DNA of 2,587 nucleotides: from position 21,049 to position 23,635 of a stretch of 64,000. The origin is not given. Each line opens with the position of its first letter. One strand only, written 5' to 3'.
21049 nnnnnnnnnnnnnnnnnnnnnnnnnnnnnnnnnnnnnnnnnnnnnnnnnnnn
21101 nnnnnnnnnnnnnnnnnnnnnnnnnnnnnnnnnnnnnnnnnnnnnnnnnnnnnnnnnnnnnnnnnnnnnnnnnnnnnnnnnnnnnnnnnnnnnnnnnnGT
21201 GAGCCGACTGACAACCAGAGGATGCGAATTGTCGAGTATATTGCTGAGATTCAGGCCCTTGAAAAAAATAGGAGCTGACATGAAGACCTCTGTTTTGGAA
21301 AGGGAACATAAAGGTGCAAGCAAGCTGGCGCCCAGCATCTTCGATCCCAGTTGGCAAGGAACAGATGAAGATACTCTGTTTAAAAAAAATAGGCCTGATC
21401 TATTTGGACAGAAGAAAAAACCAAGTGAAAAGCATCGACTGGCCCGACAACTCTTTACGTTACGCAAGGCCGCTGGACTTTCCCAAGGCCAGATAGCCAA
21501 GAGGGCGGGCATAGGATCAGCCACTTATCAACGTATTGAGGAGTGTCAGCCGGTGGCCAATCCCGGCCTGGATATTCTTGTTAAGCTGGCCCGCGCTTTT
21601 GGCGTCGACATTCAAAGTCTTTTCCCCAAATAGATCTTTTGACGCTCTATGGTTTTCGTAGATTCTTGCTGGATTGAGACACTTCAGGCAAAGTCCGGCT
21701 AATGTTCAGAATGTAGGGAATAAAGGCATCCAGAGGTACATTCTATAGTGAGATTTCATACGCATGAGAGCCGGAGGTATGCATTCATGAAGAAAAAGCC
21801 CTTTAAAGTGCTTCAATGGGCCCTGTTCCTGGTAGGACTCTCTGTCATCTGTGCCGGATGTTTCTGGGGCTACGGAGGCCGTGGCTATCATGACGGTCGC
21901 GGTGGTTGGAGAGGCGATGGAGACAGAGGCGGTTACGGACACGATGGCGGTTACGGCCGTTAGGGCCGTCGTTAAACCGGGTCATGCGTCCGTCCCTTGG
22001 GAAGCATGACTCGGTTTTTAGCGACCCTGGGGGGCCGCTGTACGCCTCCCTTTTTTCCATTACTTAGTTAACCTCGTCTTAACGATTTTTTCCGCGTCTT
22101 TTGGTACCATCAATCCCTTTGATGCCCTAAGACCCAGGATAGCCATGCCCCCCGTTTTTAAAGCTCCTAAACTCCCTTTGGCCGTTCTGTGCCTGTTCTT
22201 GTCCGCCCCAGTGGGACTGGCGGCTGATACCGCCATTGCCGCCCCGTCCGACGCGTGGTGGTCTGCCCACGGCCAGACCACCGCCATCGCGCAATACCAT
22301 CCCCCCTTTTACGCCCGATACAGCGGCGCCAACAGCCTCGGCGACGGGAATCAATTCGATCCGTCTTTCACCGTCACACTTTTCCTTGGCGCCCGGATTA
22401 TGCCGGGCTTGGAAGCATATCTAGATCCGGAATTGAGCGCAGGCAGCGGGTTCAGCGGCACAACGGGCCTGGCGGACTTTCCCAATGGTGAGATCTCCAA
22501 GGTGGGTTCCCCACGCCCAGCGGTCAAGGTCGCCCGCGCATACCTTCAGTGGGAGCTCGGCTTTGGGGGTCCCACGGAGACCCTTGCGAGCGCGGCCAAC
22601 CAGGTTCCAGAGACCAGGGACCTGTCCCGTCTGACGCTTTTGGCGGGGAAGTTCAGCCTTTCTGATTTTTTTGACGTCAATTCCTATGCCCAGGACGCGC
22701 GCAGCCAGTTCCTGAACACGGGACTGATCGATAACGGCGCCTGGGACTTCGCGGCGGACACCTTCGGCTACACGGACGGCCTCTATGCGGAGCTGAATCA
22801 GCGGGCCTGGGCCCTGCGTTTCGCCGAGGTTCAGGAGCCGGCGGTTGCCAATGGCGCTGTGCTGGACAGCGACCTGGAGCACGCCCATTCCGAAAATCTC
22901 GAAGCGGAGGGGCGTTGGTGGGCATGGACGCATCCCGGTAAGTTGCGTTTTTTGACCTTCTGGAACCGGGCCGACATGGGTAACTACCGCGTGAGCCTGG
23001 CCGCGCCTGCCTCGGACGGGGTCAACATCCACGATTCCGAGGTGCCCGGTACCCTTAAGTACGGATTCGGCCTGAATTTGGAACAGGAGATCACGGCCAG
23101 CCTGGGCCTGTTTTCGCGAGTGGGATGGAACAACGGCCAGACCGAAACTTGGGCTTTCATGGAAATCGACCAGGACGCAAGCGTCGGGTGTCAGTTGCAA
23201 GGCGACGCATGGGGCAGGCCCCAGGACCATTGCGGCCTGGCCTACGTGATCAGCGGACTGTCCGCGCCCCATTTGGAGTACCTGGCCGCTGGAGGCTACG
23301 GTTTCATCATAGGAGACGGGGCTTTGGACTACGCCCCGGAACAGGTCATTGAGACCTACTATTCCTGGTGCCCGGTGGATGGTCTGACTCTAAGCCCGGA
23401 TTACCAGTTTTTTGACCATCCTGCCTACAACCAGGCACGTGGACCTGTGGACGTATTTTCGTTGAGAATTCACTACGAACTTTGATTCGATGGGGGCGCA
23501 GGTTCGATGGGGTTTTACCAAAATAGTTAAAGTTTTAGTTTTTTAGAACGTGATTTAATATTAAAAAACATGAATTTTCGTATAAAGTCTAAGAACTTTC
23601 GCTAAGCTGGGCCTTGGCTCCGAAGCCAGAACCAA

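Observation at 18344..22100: ~3.8 kb low-GC accessory island inserted between copA and the OprB porin gene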

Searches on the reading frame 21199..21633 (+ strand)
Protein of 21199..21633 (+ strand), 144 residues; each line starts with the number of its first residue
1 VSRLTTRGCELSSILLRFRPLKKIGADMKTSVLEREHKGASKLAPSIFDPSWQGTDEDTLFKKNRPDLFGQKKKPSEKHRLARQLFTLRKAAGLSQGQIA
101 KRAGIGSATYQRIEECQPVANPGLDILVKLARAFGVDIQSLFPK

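Call 4: search_protein_families(library=pfam, proteins=[window:21199-21633:+], max_evalue=0.1)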
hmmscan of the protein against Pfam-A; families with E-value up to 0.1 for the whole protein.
window:21199-21633:+ (144 aa): 12 families
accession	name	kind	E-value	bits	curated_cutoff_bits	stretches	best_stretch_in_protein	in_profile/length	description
PF01381.28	HTH_3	-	3.8e-11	43.3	23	1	88-139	4-53/55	Helix-turn-helix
PF13560.12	HTH_31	-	3.1e-10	40.7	27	1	80-137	1-57/64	Helix-turn-helix domain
PF12844.13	HTH_19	-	2.2e-05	24.7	30.2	1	88-142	7-59/64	Helix-turn-helix domain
PF20432.4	Xre-like-HTH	-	0.0024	18.6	25.8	1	85-112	15-42/63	Antitoxin Xre-like helix-turn-helix domain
PF13443.12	HTH_26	-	0.0027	18.3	22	1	89-140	6-56/63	Cro/C1-type HTH DNA-binding domain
PF08281.18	Sigma70_r4_2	-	0.0086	16.2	25.7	1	82-110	15-43/54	Sigma-70, region 4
PF15682.10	Mustang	-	0.009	16.3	27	0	31-64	34-65/75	Musculoskeletal, temporally activated-embryonic nuclear protein 1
PF13413.12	HTH_25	-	0.026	14.8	24.6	1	87-124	4-41/62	Helix-turn-helix domain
PF13412.12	HTH_24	-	0.04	13.9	21.9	1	85-110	9-34/48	Winged helix-turn-helix DNA-binding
PF13744.12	HTH_37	-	0.043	14.1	27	1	77-138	15-75/80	Helix-turn-helix domain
PF21716.3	dnstrm_HI1420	-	0.072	13.4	27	0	78-140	30-88/90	Probable addiction module antidote protein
PF04545.22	Sigma70_r4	-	0.082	12.9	24.1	0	83-107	10-34/50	Sigma-70, region 4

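Call 6: search_protein_families(library=ncbifam, proteins=[window:21199-21633:+], max_evalue=1)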
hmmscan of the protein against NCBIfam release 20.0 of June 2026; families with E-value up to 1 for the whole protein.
window:21199-21633:+ (144 aa): 11 families
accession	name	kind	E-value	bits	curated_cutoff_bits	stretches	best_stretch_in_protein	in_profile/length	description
NF041951.1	phage_RstR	subfamily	1e-08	35.4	80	1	81-141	3-61/108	RstR family transcriptional repressor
TIGR03070.1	couple_hipB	subfamily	3.5e-06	26.9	71.65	1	80-137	2-57/58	type II toxin-antitoxin system Y4mF family antitoxin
TIGR03830.1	CxxCG_CxxCG_HTH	subfamily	0.0012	18.7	61.8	1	77-130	62-115/127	type II TA system antitoxin MqsA family protein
NF007408.0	PRK09943.1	equivalog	0.0014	18.2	211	1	82-142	9-67/185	HTH-type transcriptional regulator PuuR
NF046032.1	TransRegSlrRBacil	equivalog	0.0035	17.4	250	1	88-142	9-62/149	HTH-type transcriptional regulator SlrR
NF007271.0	PRK09726.1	equivalog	0.014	15.3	79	1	79-136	11-66/88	type II toxin-antitoxin system antitoxin HipB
NF009179.0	PRK12527.1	equivalog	0.016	15.3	162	1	76-107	104-135/159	RNA polymerase sigma factor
TIGR02612.1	mob_myst_A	hypoth_equivalog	0.03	14.2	122.6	1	87-117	32-62/150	mobile mystery protein A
NF038139.1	Reg_Aceta_RamB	equivalog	0.035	12.7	700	1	85-139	7-59/465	acetate metabolism transcriptional regulator RamB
NF006015.0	PRK08154.1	subfamily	0.04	13.1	204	1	73-142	23-90/314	anaerobic benzoate catabolism transcriptional regulator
TIGR02937.1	sigma70-ECF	superfamily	0.16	11.6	42.9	1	82-114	122-154/165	sigma-70 family RNA polymerase sigma factor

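Call 7: search_protein_families(library=padloc, proteins=[window:21199-21633:+], max_evalue=1)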
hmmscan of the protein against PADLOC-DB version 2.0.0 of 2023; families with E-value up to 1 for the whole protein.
window:21199-21633:+ (144 aa): 4 families
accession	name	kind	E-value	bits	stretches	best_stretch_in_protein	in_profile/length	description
PDLC02926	HTH_VI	-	3.3e-07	28.5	1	82-142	3-61/92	-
PDLC04142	capH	-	2.5e-05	23.3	1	78-142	4-66/103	capH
PDLC03665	Control_protein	-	0.00013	20.2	1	80-141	8-68/77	control protein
PDLC03664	Control_protein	-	0.029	12.8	1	82-142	15-73/74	control protein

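Call 22: search_protein_families(library=phrogs, proteins=[window:21280-21633:+], max_evalue=1)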
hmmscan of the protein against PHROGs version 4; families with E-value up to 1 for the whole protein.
window:21280-21633:+ (117 aa): 31 families (the best 25 are shown)
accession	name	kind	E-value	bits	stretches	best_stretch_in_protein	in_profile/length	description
phrog_8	-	transcription regulation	4.4e-10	40.5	1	35-115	129-216/346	transcriptional regulator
phrog_3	-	transcription regulation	2e-09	38.7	1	44-116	79-147/430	transcriptional repressor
phrog_4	-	transcription regulation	5.5e-09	36.5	1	25-116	108-193/400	transcriptional repressor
phrog_1373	-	transcription regulation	1.1e-08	36.3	1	54-116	64-124/166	transcriptional regulator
phrog_5823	-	transcription regulation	6.8e-07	29.8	1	53-115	6-67/404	transcriptional regulator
phrog_7241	-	transcription regulation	2.3e-06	28.7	1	60-114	68-120/122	transcriptional regulator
phrog_2328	-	transcription regulation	1.8e-05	25.5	1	46-112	9-72/128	transcriptional repressor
phrog_24325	-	transcription regulation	0.00016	23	1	55-112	54-110/133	transcriptional regulator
phrog_955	-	DNA, RNA and nucleotide metabolism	0.00019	22.2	1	46-107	17-79/142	HTH DNA binding protein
phrog_6288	-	unknown function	0.0005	20.8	1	47-104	23-79/322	-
phrog_4836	-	transcription regulation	0.0025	18.4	1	56-114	78-134/194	CII-like regulator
phrog_11553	-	unknown function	0.004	17.5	1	54-93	36-75/278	-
phrog_27946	-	unknown function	0.0084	17.4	1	57-89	54-86/125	-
phrog_125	-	DNA, RNA and nucleotide metabolism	0.011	16.3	1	36-86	151-199/254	DNA invertase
phrog_6831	-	transcription regulation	0.013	16.5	1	64-105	16-56/68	transcriptional regulator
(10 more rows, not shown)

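Call 72: search_protein_families(library=pfam, proteins=[L089:1-393:+, L089:402-1436:+, L089:1536-1862:+, L089:1859-2176:+], max_evalue=0.1)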
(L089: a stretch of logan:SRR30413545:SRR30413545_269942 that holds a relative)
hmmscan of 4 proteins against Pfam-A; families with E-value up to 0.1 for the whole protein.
L089:1-393:+ (130 aa): 0 families

L089:402-1436:+ (344 aa): 1 family
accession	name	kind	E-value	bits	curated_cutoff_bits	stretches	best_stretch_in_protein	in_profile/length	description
PF21494.3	PKC_C2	-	0.096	13.3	18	0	155-214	33-91/109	Protein kinase C delta/epsilon/eta/theta, C2 domain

L089:1536-1862:+ (108 aa): 0 families

L089:1859-2176:+ (105 aa): 1 family
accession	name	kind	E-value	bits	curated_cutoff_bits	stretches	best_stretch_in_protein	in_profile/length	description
PF08681.18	TacA1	-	0.0017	18.7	21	1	7-49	4-46/80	Antitoxin TacA 1-like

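Call 89: search_solved_structures(query=window:21280-21633:+, max_evalue=0.01)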
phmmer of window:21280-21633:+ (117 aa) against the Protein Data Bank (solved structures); distinct sequences matched with E-value up to 0.01: 1.
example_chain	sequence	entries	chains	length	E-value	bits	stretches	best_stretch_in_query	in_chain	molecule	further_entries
8ezt_A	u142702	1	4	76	0.0019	21.8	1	50-111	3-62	HipB(Lp)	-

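Call 100: search_dna_similar(query=window:21280-21633:+, collection=plasmids, mode=protein, max_evalue=0.001, max_rows=12)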
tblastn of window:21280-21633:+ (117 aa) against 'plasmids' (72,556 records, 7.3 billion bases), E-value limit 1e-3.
Records with a match: 21; places in all: 23; records where one place covers at least 80% of the query: 0.
Best place of each record, by identity: <60% 21.
By first word of the organism name: Rhizobium 5; Ketogulonicigenium 4; Streptomyces 3; Sinorhizobium 3; Agrobacterium 2; Fischerella 1; Weissella 1; Allorhizobium 1; Alloyangia 1.
By predicted mobility (MOB-suite, as given by PLSDB): non-mobilizable 13; conjugative 7; mobilizable 1.
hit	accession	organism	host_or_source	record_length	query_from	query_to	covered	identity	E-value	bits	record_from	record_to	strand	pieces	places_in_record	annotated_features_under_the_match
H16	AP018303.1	Fischerella sp. NIES-4106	-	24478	24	115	79%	33.7%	7e-5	47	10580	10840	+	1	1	helix-turn-helix domain protein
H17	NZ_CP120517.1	Weissella confusa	whole organism,fermented food (Kim Chi)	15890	49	112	55%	45.3%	3e-4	45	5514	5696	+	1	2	helix-turn-helix transcriptional regulator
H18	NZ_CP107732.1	Streptomyces canus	-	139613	53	114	53%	45.2%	7e-4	44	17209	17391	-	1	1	DUF488 family protein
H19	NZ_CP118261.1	Agrobacterium vitis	Grape,cell culture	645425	32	115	72%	32.9%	4e-4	45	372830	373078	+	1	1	XRE family transcriptional regulator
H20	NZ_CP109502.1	Streptomyces sp. NBC_01426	-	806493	52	115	55%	42.2%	9e-5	47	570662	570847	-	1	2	helix-turn-helix transcriptional regulator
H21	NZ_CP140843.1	Rhizobium ruizarguesonis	Trifolium pratense,whole organism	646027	51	117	57%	38.8%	9e-4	44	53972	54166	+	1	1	helix-turn-helix transcriptional regulator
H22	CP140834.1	Rhizobium ruizarguesonis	Trifolium pratense,whole organism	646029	51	117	57%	38.8%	9e-4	44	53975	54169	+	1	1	helix-turn-helix transcriptional regulator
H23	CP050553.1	Rhizobium leguminosarum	Vicia sativa,cell culture,root nodule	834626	51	117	57%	38.8%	9e-4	44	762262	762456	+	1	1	helix-turn-helix transcriptional regulator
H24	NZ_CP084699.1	Rhizobium ruizarguesonis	Pisum sativum L.,Cell culture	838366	51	117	57%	38.8%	9e-4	44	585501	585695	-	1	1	helix-turn-helix transcriptional regulator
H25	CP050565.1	Rhizobium leguminosarum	Lathyrus sativus,cell culture,root ...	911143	51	117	57%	38.8%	9e-4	44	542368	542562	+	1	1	helix-turn-helix transcriptional regulator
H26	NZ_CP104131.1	Sinorhizobium sp. K101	Phaseolus vulgaris,cell ...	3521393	54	117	55%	40.6%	1e-4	47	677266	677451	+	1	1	none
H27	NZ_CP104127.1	Sinorhizobium sp. M103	Phaseolus vulgaris,cell ...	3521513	54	117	55%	40.6%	1e-4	47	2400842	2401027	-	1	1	none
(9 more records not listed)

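Call 101: get_annotated_region(hit=H16, flank=1200)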
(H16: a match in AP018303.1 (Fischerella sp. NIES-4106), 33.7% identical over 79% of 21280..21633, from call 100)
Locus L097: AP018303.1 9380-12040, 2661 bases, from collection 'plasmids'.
description: Fischerella sp. NIES-4106 plasmid plasmid5 DNA, complete genome
organism: Fischerella sp. NIES-4106 (NCBI taxid 2005456)
taxonomy: Bacteria; Cyanobacteriota; Cyanophyceae; Nostocales; Hapalosiphonaceae; Fischerella; Fischerella sp. NIES-4106
host: -; source: -; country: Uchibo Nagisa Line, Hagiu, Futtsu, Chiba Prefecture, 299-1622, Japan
typing (MOB-suite, as given by PLSDB): non-mobilizable
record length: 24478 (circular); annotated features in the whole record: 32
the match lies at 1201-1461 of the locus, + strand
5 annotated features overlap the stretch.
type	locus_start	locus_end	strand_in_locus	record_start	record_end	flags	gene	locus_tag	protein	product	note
CDS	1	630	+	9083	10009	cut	-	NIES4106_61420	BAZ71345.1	integrase family protein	-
CDS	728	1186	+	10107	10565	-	-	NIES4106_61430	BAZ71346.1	hypothetical protein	-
CDS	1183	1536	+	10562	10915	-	-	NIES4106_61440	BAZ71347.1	helix-turn-helix domain protein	-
CDS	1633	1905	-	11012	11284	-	-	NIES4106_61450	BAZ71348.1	hypothetical protein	-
CDS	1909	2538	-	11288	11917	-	-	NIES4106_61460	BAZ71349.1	cobyrinic acid a,c-diamide synthase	-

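Call 102: get_annotated_region(hit=H19, flank=1200)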
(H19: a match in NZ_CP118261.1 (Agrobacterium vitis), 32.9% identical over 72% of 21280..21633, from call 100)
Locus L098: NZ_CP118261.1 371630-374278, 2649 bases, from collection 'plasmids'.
description: Agrobacterium vitis strain T60/94 plasmid pAt, complete sequence
organism: Agrobacterium vitis (NCBI taxid 373)
taxonomy: Bacteria; Pseudomonadota; Alphaproteobacteria; Hyphomicrobiales; Rhizobiaceae; Agrobacterium; Agrobacterium vitis
host: -; source: Grape,cell culture; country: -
typing (MOB-suite, as given by PLSDB): conjugative; replicon rep_cluster_287; relaxase MOBQ; mating-pair formation MPF_T
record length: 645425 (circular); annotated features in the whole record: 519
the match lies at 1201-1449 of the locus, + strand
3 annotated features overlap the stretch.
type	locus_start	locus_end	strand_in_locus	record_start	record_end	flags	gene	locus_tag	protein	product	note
CDS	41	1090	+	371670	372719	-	-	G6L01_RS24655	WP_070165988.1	Ldh family oxidoreductase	-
CDS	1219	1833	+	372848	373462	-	-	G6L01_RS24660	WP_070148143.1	XRE family transcriptional regulator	GO:0006355 - regulation of DNA-templated transcription [Evidence IEA]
CDS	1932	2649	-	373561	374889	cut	-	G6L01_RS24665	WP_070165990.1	ArgE/DapE family deacylase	-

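Call 104: search_protein_families(library=pfam, proteins=[L097:728-1186:+, L097:1183-1536:+], max_evalue=0.01)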
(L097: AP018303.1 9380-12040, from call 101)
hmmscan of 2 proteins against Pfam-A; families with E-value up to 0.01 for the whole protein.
L097:728-1186:+ (152 aa): 1 family
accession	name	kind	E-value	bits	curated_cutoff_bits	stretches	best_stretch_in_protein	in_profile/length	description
PF05973.20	Gp49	-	2e-30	105.1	23.9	1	20-109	1-90/90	Phage derived protein Gp49-like (DUF891)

L097:1183-1536:+ (117 aa): 7 families
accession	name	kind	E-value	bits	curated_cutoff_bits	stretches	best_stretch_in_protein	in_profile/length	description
PF01381.28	HTH_3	-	2.9e-15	56.5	23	1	40-88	3-51/55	Helix-turn-helix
PF13560.12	HTH_31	-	1e-10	42.2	27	1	34-86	2-55/64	Helix-turn-helix domain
PF22495.2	HTH_92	-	5.6e-08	32.4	27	1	40-74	2-36/45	RsaL-like HTH domain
PF13744.12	HTH_37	-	9.4e-08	32.2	27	1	29-92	14-78/80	Helix-turn-helix domain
PF12844.13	HTH_19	-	3.4e-07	30.5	30.2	1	41-82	7-48/64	Helix-turn-helix domain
PF13443.12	HTH_26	-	0.00034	21.3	22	1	42-82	6-47/63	Cro/C1-type HTH DNA-binding domain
PF13413.12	HTH_25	-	0.0024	18.1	24.6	1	40-69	4-33/62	Helix-turn-helix domain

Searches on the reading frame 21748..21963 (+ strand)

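Call 4: search_protein_families(library=pfam, proteins=[window:21748-21963:+], max_evalue=0.1)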
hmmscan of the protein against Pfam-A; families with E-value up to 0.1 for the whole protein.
window:21748-21963:+ (71 aa): 0 families

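Call 6: search_protein_families(library=ncbifam, proteins=[window:21748-21963:+], max_evalue=1)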
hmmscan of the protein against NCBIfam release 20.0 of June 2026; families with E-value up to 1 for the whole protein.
window:21748-21963:+ (71 aa): 0 families

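Call 7: search_protein_families(library=padloc, proteins=[window:21748-21963:+], max_evalue=1)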
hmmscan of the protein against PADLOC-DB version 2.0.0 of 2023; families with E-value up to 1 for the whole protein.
window:21748-21963:+ (71 aa): 0 families

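Call 22: search_protein_families(library=phrogs, proteins=[window:21748-21963:+], max_evalue=1)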
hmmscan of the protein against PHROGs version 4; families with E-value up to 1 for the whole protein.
window:21748-21963:+ (71 aa): 0 families

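Call 51: search_protein_families(library=pfam, proteins=[window:21787-21960:+], max_evalue=10)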
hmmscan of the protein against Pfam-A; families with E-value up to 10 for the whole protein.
seq(58 aa): 0 families

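Call 72: search_protein_families(library=pfam, proteins=[L089:1-393:+, L089:402-1436:+, L089:1536-1862:+, L089:1859-2176:+], max_evalue=0.1)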
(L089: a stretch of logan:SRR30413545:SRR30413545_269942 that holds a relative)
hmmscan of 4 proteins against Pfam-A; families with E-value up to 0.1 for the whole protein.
L089:1-393:+ (130 aa): 0 families

L089:402-1436:+ (344 aa): 1 family
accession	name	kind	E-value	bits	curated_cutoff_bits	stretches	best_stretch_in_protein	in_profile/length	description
PF21494.3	PKC_C2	-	0.096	13.3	18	0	155-214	33-91/109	Protein kinase C delta/epsilon/eta/theta, C2 domain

L089:1536-1862:+ (108 aa): 0 families

L089:1859-2176:+ (105 aa): 1 family
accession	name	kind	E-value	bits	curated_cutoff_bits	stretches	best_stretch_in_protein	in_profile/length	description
PF08681.18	TacA1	-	0.0017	18.7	21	1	7-49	4-46/80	Antitoxin TacA 1-like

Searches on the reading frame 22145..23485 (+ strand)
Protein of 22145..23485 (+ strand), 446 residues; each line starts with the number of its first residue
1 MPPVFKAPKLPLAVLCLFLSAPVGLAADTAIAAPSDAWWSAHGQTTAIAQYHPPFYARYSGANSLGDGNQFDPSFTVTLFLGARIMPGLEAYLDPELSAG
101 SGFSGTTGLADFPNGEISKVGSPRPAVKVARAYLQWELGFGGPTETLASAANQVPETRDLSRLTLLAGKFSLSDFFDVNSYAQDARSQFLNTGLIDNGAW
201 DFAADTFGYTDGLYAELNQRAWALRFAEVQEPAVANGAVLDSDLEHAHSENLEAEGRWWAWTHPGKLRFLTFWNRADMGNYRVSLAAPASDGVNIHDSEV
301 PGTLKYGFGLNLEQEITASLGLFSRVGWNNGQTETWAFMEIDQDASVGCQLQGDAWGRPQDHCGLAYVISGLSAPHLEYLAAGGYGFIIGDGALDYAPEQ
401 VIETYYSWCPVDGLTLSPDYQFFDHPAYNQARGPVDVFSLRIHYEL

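Call 4: search_protein_families(library=pfam, proteins=[window:22145-23485:+], max_evalue=0.1)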
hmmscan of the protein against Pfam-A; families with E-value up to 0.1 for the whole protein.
window:22145-23485:+ (446 aa): 1 family
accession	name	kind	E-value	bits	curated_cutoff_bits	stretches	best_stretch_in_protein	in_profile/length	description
PF04966.18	OprB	-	9.1e-31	108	22.9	1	63-444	2-370/372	Carbohydrate-selective porin, OprB family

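Call 8: find_encoding_contigs(protein=window:22145-23485:+, flank=10000, max_places=10)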
Protein window:22145-23485:+ (446 aa): 3 contigs read that carry it; 1 place shown.
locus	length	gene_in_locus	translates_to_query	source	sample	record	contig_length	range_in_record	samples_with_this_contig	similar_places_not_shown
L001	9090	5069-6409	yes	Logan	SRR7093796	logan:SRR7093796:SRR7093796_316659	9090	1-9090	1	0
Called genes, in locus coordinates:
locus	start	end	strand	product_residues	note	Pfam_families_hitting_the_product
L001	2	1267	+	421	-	?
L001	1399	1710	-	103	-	PF15731:MqsA_antitoxin (weak), PF01381:HTH_3 (weak)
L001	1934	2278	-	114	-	-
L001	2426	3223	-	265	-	-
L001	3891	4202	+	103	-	-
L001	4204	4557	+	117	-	PF13560:HTH_31, PF01381:HTH_3, PF12844:HTH_19 (weak)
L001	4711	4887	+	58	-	-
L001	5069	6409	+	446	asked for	PF04966:OprB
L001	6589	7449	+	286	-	PF03446:NAD_binding_2, PF03807:F420_oxidored (weak), PF14833:NAD_binding_11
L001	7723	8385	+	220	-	-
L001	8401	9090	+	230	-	?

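Call 10: find_related_loci(query=window:22145-23485:+, collection=genome_contigs, flank=10000)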
Query window:22145-23485:+ (446 aa) in genome_contigs; peptide patterns used: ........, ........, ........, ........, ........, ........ (x = any residue, [..] = any of these).
43 stretches matched a pattern, but none encodes a relative of the query by tblastn (E <= 1e-3).

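Call 38: find_related_loci(query=window:22145-23485:+, collection=metagenome_contigs, flank=10000)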
Query window:22145-23485:+ (446 aa) in metagenome_contigs; peptide patterns used: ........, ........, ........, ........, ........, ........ (x = any residue, [..] = any of these).
72 stretches matched a pattern, but none encodes a relative of the query by tblastn (E <= 1e-3).

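Call 72: search_protein_families(library=pfam, proteins=[L089:1-393:+, L089:402-1436:+, L089:1536-1862:+, L089:1859-2176:+], max_evalue=0.1)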
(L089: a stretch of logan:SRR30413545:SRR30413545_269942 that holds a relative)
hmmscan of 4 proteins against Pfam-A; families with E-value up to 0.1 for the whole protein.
L089:1-393:+ (130 aa): 0 families

L089:402-1436:+ (344 aa): 1 family
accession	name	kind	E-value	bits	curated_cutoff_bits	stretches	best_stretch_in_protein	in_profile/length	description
PF21494.3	PKC_C2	-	0.096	13.3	18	0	155-214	33-91/109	Protein kinase C delta/epsilon/eta/theta, C2 domain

L089:1536-1862:+ (108 aa): 0 families

L089:1859-2176:+ (105 aa): 1 family
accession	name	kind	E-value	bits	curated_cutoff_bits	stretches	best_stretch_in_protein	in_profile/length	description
PF08681.18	TacA1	-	0.0017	18.7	21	1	7-49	4-46/80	Antitoxin TacA 1-like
